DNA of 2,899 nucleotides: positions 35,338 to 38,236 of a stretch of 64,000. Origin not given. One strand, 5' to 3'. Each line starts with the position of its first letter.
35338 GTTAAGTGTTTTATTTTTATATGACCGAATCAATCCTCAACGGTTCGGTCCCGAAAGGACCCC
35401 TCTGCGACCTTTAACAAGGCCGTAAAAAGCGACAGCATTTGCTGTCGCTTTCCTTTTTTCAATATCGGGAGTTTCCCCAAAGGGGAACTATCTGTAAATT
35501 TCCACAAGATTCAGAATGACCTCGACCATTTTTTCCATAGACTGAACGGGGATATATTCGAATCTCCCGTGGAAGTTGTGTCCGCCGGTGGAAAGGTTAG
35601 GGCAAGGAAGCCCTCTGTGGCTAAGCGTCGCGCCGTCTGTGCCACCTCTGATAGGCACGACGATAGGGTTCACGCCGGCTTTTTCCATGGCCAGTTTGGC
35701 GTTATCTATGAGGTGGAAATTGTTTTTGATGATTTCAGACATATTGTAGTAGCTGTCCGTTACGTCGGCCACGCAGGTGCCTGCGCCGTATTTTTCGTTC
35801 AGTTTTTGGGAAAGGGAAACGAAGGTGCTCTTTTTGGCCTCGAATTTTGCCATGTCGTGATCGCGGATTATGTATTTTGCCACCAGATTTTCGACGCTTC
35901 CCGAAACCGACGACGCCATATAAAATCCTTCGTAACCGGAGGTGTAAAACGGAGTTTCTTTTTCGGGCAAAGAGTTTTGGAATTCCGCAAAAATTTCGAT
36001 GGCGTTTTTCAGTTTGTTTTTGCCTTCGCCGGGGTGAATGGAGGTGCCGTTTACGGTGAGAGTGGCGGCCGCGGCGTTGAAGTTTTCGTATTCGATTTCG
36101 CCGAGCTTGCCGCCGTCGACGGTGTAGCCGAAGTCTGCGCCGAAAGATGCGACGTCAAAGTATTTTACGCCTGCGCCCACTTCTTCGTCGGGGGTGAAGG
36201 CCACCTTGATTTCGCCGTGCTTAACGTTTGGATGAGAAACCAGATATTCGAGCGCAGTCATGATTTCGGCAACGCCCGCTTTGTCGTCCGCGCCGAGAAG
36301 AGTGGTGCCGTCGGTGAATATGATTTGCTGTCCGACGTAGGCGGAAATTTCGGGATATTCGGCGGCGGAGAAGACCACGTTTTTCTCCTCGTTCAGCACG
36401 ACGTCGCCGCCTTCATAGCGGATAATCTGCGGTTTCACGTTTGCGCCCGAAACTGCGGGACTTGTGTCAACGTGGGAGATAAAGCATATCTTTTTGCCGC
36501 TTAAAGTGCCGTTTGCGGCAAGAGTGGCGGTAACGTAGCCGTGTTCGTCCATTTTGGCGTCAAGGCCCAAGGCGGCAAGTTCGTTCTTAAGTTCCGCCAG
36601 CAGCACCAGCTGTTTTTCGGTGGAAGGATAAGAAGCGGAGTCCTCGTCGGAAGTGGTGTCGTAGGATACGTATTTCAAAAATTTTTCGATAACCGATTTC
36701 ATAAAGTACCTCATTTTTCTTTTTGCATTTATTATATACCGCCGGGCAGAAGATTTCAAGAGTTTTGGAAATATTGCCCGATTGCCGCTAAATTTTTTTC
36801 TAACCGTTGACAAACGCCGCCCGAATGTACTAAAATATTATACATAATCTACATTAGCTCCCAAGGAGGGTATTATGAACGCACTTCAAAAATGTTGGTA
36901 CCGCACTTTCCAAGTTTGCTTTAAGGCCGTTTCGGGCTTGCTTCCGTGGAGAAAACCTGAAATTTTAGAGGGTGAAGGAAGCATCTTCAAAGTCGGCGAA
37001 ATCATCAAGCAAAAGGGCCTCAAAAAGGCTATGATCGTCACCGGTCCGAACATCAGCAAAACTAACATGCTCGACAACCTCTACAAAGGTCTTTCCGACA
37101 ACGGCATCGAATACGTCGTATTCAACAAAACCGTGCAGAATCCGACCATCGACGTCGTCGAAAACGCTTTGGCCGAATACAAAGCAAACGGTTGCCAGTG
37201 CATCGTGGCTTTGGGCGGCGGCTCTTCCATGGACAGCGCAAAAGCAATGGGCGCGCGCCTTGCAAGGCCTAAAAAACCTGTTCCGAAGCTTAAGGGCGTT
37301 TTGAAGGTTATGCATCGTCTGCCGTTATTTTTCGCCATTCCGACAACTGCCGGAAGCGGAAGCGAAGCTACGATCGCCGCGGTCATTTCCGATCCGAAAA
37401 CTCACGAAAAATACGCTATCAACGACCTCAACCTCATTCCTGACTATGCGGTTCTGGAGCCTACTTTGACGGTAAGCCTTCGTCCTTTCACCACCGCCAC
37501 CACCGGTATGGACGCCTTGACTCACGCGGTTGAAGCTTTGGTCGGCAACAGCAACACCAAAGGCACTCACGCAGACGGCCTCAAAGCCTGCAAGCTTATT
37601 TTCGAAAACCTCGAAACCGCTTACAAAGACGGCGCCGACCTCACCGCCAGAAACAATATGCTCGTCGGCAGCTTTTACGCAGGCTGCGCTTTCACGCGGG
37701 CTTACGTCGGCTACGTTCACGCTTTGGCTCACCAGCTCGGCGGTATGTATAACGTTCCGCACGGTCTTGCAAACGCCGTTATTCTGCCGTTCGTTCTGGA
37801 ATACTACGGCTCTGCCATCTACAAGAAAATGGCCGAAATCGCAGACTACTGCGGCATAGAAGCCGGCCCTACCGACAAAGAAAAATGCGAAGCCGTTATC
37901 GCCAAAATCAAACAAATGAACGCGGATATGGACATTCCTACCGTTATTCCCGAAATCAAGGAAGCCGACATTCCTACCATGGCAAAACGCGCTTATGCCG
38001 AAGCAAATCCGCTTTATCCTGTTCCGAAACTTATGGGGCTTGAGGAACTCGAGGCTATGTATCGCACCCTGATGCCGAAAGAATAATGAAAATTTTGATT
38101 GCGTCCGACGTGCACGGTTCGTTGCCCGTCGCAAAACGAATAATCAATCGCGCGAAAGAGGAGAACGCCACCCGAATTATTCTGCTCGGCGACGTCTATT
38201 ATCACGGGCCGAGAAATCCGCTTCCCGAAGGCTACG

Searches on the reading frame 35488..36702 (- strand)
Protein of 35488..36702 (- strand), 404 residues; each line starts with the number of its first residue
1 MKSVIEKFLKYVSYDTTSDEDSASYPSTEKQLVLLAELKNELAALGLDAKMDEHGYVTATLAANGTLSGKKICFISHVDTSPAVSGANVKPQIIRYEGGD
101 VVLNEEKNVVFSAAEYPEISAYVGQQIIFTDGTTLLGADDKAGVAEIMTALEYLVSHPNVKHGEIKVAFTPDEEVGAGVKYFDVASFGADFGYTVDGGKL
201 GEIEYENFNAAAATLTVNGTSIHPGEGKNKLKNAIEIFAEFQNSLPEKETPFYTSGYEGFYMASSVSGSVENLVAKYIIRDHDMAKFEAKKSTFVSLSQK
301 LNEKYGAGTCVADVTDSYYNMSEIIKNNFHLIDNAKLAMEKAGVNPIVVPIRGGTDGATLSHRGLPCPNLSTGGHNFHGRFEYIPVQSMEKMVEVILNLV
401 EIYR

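Call 7: find_encoding_contigs(protein=window:35488-36702:-, flank=6000, max_places=10)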
Protein window:35488-36702:- (404 aa): 23 contigs read that carry it; 10 places shown.
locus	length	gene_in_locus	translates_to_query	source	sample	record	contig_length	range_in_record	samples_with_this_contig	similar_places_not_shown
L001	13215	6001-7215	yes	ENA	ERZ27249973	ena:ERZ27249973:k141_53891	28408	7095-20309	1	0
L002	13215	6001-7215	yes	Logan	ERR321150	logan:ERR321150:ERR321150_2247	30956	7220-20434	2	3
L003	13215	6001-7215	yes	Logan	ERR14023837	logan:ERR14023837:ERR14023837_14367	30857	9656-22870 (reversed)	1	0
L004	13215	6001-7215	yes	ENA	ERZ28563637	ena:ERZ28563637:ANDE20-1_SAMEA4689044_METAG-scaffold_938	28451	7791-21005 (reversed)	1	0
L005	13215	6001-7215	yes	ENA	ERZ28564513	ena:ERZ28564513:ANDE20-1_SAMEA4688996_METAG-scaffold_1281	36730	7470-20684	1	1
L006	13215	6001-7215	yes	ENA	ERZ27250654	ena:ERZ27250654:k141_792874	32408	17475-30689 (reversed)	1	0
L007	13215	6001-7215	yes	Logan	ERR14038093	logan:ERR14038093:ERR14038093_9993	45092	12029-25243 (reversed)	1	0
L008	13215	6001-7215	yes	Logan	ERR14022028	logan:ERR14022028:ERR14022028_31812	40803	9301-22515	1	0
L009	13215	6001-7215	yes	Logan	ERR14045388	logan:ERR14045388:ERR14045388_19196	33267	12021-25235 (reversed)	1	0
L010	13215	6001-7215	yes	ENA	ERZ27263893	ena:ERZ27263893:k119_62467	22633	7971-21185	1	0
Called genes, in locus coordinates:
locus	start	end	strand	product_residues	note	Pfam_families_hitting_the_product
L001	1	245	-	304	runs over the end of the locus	PF13175:AAA_15 (faint), PF00005:ABC_tran, PF13304:AAA_21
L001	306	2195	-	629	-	PF00664:ABC_membrane, PF00005:ABC_tran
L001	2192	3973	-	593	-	PF00664:ABC_membrane, PF00005:ABC_tran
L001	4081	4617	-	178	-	PF00149:Metallophos, PF12850:Metallophos_2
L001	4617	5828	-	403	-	PF00465:Fe-ADH, PF13685:Fe-ADH_2, PF25137:ADH_Fe_C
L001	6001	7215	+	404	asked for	PF05343:Peptidase_M42 (faint), PF01546:Peptidase_M20, PF07687:M20_dimer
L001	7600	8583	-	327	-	PF13855:LRR_8 (faint), PF13306:LRR_5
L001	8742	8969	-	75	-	PF00550:PP-binding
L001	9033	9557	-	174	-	PF01648:ACPS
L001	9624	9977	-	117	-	PF01925:TauE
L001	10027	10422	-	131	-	PF01925:TauE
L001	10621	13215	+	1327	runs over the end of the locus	-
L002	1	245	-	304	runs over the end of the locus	PF13175:AAA_15 (faint), PF00005:ABC_tran, PF13304:AAA_21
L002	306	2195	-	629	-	PF00664:ABC_membrane, PF00005:ABC_tran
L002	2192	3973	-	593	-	PF00664:ABC_membrane, PF00005:ABC_tran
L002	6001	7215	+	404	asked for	PF05343:Peptidase_M42 (faint), PF01546:Peptidase_M20, PF07687:M20_dimer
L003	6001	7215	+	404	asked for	PF05343:Peptidase_M42 (faint), PF01546:Peptidase_M20, PF07687:M20_dimer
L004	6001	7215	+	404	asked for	PF05343:Peptidase_M42 (faint), PF01546:Peptidase_M20, PF07687:M20_dimer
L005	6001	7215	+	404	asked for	PF05343:Peptidase_M42 (faint), PF01546:Peptidase_M20, PF07687:M20_dimer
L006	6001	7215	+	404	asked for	PF05343:Peptidase_M42 (faint), PF01546:Peptidase_M20, PF07687:M20_dimer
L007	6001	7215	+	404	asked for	PF05343:Peptidase_M42 (faint), PF01546:Peptidase_M20, PF07687:M20_dimer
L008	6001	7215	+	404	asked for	PF05343:Peptidase_M42 (faint), PF01546:Peptidase_M20, PF07687:M20_dimer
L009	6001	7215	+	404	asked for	PF05343:Peptidase_M42 (faint), PF01546:Peptidase_M20, PF07687:M20_dimer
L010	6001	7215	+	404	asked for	PF05343:Peptidase_M42 (faint), PF01546:Peptidase_M20, PF07687:M20_dimer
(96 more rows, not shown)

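Call 9: find_related_loci(query=window:35488-36702:-, collection=genome_contigs, flank=4000)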
Query window:35488-36702:- (404 aa) in genome_contigs; peptide patterns used: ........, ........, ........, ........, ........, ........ (x = any residue, [..] = any of these).
600 stretches matched a pattern (row limit reached: there are more); 585 encode a relative of the query (tblastn E <= 1e-3); the best 80 are kept; 80 distinct loci.
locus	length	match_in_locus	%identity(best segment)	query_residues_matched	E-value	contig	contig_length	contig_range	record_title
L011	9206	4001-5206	66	3-403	2e-177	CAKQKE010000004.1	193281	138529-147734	MAG: uncultured Clostridia bacterium isolate REFINED_METABAT215_TOP10_CONTIGS_1500_ASSEMBLY_K77_MERGED__Hadza_MoBio_hadz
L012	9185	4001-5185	65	6-403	2e-169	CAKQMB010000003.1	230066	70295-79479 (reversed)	MAG: uncultured Clostridia bacterium isolate REFINED_METABAT215_TOP10_CONTIGS_1500_ASSEMBLY_K77_MERGED__Nepal_MoBio_Fibe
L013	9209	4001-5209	63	1-403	5e-169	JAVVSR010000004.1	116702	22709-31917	MAG: Clostridia bacterium isolate CGS10Y2-bin112 NODE_120_length_116702_cov_22.531364, whole genome shotgun sequence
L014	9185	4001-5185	63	6-403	3e-167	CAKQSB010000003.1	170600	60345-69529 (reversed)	MAG: uncultured Clostridia bacterium isolate REFINED_METABAT215_TOP10_CONTIGS_1500_ASSEMBLY_K77_MERGED__Hadza_MoBio_hadz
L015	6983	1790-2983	63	3-403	7e-167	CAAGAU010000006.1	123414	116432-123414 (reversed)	MAG TPA_asm: Clostridia bacterium, isolate HGM11438, WGS project CAAGAU010000000 data, contig: SRS476034_14_k119_19621,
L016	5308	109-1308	61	5-403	6e-168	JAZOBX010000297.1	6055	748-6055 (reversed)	MAG: Eubacteriales bacterium isolate T1900044757_TS20190223.MAGScoT_cleanbin_000061 SGB_2310_k141_631544, whole genome s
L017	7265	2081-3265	63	6-403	2e-169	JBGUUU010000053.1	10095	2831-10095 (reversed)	MAG: Christensenellaceae bacterium isolate fecal_MAG_477 fecal_MAG_477_contig_0053, whole genome shotgun sequence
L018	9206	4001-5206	60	1-403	6e-161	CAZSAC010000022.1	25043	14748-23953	MAG TPA_asm: uncultured Bacteroidaceae bacterium isolate SRP335695_co1_38 genome assembly, contig: NODE_851_length_25043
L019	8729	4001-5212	59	1-403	4e-160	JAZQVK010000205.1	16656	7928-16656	MAG: Eubacteriales bacterium isolate T1900045170_TC20190164.MAGScoT_cleanbin_000022 SGB_5181_k141_548570, whole genome s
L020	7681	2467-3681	59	1-403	2e-159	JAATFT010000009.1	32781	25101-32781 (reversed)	MAG: Clostridiales bacterium isolate bin_249 k141_8426376, whole genome shotgun sequence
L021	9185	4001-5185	62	6-403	5e-159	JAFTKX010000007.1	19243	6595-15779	MAG: Clostridia bacterium isolate RGIG3912 Roe_deer_Cecum-2__c33865, whole genome shotgun sequence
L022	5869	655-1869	58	1-403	1e-158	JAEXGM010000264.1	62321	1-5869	MAG: Bacillota bacterium isolate OH_HBB_66 k127_754353, whole genome shotgun sequence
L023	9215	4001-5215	58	1-403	5e-157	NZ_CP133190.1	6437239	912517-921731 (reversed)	Anaerocolumna sp. MB42-C2 chromosome, complete genome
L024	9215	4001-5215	57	1-403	1e-155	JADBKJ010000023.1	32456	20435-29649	MAG: Thermoanaerobacter sp. isolate Bu09 bin.9_contig23, whole genome shotgun sequence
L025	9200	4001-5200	57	4-400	3e-154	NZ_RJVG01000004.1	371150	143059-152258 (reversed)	Mobilisporobacter senegalensis strain DSM 26537 Ga0244700_104, whole genome shotgun sequence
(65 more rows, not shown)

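Call 14: find_homologous_proteins(query=window:35488-36702:-, max_evalue=1e-100)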
Query window:35488-36702:- (404 aa): 7983 proteins with E <= 1e-100 among 8000 candidates; the best 120 are listed.
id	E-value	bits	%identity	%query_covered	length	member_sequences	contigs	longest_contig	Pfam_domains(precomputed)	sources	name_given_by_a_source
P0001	7.7e-263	889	99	100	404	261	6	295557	PF01546.34,PF05343.20,PF07687.20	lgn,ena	-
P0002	1.7e-262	888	99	100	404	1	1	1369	PF01546.34,PF05343.20,PF07687.20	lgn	-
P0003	7.4e-261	883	98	100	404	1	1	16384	PF01546.34,PF05343.20,PF07687.20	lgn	-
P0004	2.4e-260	881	98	100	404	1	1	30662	PF01546.34,PF05343.20,PF07687.20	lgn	-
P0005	3.2e-260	881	98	100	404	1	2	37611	PF01546.34,PF05343.20,PF07687.20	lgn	-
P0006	4.1e-232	788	86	100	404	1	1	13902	PF01546.34,PF07687.20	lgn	-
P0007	8.4e-220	747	81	100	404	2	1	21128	PF01546.34,PF07687.20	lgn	-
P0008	7.6e-205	698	81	100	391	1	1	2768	PF01546.34,PF05343.20,PF07687.20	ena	-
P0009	7.7e-180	616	68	99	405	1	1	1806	PF01546.34,PF05343.20,PF07687.20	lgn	-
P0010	2.5e-177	608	68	99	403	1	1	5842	PF01546.34,PF05343.20,PF07687.20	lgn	-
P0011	5.4e-176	603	68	99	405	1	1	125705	PF01546.34,PF07687.20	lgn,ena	-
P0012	3.2e-175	601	68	99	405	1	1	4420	PF01546.34,PF07687.20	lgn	-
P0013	7.0e-175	600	88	75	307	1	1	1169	PF01546.34,PF07687.20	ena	-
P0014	6.6e-174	596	68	99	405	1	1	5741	PF01546.34,PF05343.20,PF07687.20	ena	-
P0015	1.2e-173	596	68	99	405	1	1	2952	PF01546.34,PF07687.20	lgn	-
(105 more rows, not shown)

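Call 15: find_encoding_contigs(protein=P0006, flank=5000, max_places=3)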
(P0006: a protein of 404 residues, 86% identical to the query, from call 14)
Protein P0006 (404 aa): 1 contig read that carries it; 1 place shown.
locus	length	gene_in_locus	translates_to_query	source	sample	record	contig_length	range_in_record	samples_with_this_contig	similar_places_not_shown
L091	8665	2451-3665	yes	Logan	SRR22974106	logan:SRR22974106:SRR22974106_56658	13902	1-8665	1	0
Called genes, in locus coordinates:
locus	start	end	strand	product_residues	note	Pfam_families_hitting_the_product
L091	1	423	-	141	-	?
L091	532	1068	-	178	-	PF00149:Metallophos, PF12850:Metallophos_2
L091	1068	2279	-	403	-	PF00465:Fe-ADH, PF13685:Fe-ADH_2, PF25137:ADH_Fe_C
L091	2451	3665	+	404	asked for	PF01546:Peptidase_M20, PF07687:M20_dimer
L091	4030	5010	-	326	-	PF13855:LRR_8 (faint), PF13306:LRR_5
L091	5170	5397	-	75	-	PF00550:PP-binding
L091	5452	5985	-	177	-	PF01648:ACPS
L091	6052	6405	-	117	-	PF01925:TauE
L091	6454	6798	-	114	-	PF01925:TauE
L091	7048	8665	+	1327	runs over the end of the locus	-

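Call 16: find_encoding_contigs(protein=P0007, flank=5000, max_places=3)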
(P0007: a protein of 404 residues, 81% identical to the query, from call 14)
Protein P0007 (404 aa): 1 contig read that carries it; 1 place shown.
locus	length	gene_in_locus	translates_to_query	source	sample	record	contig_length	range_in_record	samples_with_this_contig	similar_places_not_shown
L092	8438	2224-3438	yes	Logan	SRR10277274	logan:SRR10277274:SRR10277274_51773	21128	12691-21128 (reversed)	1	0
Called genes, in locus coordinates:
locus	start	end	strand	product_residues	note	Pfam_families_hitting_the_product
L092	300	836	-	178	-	PF00149:Metallophos, PF12850:Metallophos_2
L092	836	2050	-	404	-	PF00465:Fe-ADH, PF13685:Fe-ADH_2, PF25137:ADH_Fe_C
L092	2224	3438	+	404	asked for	PF01546:Peptidase_M20, PF07687:M20_dimer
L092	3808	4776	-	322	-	PF13306:LRR_5, PF13855:LRR_8 (faint), PF13306:LRR_5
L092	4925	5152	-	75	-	PF00550:PP-binding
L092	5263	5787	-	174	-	PF01648:ACPS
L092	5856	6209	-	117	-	PF01925:TauE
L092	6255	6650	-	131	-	PF01925:TauE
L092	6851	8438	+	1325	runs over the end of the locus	-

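Call 17: find_encoding_contigs(protein=P0008, flank=5000, max_places=3)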
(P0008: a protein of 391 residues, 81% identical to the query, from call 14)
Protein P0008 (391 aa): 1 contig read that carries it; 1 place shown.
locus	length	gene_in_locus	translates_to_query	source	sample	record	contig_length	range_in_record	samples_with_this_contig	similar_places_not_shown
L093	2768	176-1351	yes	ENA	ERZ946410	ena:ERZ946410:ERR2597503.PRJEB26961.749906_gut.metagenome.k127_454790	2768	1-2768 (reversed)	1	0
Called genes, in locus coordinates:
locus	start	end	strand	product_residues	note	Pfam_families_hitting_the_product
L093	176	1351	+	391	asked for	PF05343:Peptidase_M42 (faint), PF01546:Peptidase_M20, PF07687:M20_dimer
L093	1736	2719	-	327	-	PF13855:LRR_8 (faint), PF13306:LRR_5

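Call 20: find_encoding_contigs(protein=P0011, flank=5000, max_places=2)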
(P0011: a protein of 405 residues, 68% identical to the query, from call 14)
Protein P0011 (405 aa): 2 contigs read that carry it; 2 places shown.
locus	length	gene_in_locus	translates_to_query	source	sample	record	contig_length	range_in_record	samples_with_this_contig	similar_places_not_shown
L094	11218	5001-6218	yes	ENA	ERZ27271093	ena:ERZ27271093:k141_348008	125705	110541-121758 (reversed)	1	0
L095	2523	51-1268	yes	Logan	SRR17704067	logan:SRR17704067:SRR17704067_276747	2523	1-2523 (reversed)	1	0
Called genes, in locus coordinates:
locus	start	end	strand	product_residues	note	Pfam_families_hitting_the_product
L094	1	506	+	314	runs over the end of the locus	PF01207:Dus, PF00977:His_biosynth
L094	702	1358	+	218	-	PF00795:CN_hydrolase (weak)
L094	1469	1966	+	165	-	PF00588:SpoU_methylase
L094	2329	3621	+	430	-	PF02127:Peptidase_M18, PF05343:Peptidase_M42 (faint)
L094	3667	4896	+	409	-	PF02073:Peptidase_M29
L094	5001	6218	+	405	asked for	PF01546:Peptidase_M20, PF07687:M20_dimer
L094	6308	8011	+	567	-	-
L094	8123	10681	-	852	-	PF00122:E1-E2_ATPase, PF00702:Hydrolase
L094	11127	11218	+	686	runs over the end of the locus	PF00122:E1-E2_ATPase, PF00702:Hydrolase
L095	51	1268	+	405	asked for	PF01546:Peptidase_M20, PF07687:M20_dimer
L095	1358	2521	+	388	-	?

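Call 21: find_encoding_contigs(protein=P0010, flank=5000, max_places=2)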
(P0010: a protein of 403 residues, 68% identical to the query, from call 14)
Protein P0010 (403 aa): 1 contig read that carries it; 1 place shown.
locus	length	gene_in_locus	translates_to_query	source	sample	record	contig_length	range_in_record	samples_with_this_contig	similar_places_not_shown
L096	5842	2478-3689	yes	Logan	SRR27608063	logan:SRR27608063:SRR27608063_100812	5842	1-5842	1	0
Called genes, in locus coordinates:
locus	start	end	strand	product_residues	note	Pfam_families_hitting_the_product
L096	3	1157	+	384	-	?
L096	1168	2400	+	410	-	PF02073:Peptidase_M29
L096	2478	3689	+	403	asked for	PF05343:Peptidase_M42 (faint), PF01546:Peptidase_M20, PF07687:M20_dimer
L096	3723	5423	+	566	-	-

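Call 33: search_protein_families(library=pfam, proteins=[window:35488-36702:-])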
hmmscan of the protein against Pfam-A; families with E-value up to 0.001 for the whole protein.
window:35488-36702:- (404 aa): 3 families
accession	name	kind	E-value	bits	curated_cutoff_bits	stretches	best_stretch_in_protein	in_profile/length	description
PF07687.19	M20_dimer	-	4.8e-13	49.4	21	1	205-305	1-106/107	Peptidase dimerisation domain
PF01546.33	Peptidase_M20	-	1.5e-12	48.3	24.6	1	138-401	34-205/206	Peptidase family M20/M25/M40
PF05343.19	Peptidase_M42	-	2.1e-06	27.5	23.2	0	138-202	133-195/292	M42 glutamyl aminopeptidase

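Call 52: find_encoding_contigs(protein=P0013, flank=3000, max_places=3)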
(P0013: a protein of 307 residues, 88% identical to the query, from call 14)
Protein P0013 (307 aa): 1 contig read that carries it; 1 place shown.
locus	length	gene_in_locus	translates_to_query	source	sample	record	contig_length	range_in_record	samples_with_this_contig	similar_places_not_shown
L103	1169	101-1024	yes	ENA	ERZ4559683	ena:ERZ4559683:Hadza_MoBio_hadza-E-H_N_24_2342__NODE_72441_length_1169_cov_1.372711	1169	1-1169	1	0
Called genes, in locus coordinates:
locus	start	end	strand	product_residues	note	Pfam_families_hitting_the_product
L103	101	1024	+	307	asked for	PF01546:Peptidase_M20, PF07687:M20_dimer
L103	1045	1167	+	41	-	?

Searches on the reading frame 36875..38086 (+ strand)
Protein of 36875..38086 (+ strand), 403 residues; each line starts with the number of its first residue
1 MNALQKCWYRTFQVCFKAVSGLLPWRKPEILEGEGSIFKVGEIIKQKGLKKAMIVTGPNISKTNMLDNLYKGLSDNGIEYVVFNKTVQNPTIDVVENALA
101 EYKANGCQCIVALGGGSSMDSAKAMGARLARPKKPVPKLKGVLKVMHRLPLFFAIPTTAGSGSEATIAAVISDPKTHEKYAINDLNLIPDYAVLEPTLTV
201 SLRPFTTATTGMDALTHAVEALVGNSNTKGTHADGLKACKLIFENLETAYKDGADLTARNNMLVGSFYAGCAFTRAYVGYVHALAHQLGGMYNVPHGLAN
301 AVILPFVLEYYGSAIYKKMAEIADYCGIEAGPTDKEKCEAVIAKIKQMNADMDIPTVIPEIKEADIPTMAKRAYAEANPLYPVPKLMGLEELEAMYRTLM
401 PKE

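Call 33: search_protein_families(library=pfam, proteins=[window:36875-38086:+])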
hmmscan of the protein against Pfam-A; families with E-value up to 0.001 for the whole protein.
window:36875-38086:+ (403 aa): 3 families
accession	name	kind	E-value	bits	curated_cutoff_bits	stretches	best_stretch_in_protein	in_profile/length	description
PF25137.1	ADH_Fe_C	-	8.1e-50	169.7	27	1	207-399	1-193/194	Fe-containing alcohol dehydrogenase family, C-terminal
PF00465.25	Fe-ADH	-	1.2e-47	162.1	31.3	1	29-196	3-168/168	Iron-containing alcohol dehydrogenase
PF13685.12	Fe-ADH_2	-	1.1e-12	48.7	28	1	33-132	3-100/149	Iron-containing alcohol dehydrogenase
